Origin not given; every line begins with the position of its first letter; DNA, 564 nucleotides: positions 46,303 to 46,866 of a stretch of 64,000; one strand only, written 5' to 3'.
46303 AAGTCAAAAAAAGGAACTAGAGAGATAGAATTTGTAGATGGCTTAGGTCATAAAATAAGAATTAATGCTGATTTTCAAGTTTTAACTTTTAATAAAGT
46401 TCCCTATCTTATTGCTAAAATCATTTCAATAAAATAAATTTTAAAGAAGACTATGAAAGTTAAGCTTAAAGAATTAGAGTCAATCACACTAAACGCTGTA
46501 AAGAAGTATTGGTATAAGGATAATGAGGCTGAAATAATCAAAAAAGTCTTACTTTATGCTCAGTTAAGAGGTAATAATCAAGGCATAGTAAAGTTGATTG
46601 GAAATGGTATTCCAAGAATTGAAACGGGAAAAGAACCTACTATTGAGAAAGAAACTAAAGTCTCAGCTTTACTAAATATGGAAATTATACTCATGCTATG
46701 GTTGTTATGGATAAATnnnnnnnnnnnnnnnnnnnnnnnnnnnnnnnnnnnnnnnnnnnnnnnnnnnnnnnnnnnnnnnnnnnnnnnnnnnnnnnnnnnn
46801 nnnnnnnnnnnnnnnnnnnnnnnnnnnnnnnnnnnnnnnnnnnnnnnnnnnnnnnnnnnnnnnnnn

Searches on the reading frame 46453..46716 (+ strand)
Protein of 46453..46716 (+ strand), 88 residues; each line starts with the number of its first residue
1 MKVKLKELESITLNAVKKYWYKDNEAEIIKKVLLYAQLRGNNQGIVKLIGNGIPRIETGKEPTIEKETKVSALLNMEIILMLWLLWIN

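Call 32: search_protein_families(library=pfam, proteins=[window:46453-46716:+], max_evalue=0.01)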
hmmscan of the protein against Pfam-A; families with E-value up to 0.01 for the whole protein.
window:46453-46716:+ (88 aa): 1 family
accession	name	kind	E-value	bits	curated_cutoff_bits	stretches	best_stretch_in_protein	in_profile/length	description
PF02615.19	Ldh_2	-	0.0019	17.8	38.8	1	3-74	1-77/333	Malate/L-lactate dehydrogenase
